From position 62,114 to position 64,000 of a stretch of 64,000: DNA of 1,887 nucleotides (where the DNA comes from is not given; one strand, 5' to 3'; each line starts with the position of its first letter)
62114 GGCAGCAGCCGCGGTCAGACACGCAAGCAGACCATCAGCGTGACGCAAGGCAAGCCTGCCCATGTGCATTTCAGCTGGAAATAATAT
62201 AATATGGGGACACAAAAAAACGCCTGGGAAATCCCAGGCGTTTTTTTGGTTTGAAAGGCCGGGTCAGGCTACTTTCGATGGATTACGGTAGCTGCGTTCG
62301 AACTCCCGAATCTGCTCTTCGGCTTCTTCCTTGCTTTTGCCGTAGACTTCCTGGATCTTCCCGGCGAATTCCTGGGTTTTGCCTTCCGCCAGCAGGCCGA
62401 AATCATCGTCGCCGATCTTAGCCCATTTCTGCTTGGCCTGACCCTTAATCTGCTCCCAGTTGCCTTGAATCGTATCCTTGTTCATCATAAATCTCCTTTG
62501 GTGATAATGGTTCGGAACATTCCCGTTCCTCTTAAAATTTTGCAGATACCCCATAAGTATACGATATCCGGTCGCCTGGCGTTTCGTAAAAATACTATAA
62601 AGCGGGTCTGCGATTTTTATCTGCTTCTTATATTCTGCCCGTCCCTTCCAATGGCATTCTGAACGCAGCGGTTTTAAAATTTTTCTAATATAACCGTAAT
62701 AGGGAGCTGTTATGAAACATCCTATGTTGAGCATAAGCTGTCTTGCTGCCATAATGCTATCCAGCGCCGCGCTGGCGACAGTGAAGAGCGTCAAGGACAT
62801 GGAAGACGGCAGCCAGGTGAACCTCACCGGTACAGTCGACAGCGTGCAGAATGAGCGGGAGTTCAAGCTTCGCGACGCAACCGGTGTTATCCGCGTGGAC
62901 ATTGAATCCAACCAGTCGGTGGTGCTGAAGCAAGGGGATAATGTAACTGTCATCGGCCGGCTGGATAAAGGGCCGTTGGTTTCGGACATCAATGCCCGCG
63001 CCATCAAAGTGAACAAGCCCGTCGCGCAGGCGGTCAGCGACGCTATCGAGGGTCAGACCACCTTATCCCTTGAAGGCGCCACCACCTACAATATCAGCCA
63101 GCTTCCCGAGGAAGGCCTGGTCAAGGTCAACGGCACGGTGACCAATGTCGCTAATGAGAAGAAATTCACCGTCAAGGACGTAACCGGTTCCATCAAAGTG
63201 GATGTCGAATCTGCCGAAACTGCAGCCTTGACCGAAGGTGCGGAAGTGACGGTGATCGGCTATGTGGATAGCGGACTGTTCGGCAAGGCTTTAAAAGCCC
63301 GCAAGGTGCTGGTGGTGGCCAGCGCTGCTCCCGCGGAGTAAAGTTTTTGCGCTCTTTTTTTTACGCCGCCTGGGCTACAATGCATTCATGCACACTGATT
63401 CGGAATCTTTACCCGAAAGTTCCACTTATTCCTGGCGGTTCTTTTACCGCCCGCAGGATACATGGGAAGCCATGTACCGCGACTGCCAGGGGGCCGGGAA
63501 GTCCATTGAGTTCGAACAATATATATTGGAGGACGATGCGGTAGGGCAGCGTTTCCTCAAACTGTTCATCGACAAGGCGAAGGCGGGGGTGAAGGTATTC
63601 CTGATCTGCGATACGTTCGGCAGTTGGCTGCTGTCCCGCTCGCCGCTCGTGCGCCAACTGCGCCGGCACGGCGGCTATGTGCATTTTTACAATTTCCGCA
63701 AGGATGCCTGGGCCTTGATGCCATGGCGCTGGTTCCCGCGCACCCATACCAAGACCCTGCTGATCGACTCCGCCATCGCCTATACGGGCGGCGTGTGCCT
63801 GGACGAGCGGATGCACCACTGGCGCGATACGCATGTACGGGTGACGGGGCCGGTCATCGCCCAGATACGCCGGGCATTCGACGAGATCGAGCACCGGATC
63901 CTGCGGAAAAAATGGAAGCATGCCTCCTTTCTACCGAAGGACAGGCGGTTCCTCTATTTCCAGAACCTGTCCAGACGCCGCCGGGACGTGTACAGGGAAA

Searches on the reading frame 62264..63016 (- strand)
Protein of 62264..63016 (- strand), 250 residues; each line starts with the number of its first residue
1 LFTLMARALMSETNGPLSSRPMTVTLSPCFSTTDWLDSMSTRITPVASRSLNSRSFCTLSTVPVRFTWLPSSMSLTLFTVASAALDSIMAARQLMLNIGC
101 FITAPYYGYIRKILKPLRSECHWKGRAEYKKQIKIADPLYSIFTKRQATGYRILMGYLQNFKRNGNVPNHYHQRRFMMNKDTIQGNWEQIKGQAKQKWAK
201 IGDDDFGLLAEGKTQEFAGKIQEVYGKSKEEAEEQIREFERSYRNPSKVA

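Call 11: search_protein_families(library=pfam, proteins=[window:62264-63016:-])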
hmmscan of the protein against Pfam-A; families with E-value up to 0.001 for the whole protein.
window:62264-63016:- (250 aa): 1 family
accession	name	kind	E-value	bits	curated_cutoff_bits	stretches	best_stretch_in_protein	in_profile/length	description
PF05532.17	CsbD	-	1.5e-12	47.6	40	1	181-233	1-52/53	CsbD-like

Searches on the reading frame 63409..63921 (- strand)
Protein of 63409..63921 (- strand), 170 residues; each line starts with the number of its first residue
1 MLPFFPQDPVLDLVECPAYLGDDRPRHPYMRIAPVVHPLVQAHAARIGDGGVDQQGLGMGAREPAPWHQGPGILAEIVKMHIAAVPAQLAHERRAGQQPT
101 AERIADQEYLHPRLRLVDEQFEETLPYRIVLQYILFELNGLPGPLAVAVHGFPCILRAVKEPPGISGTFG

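Call 11: search_protein_families(library=pfam, proteins=[window:63409-63921:-])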
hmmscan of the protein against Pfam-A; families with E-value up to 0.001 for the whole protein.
window:63409-63921:- (170 aa): 0 families

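Call 69: find_encoding_contigs(protein=window:63409-63921:-, flank=10000, max_places=4)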
Protein window:63409-63921:- (170 aa): no gene with exactly this product is on record in the collection.
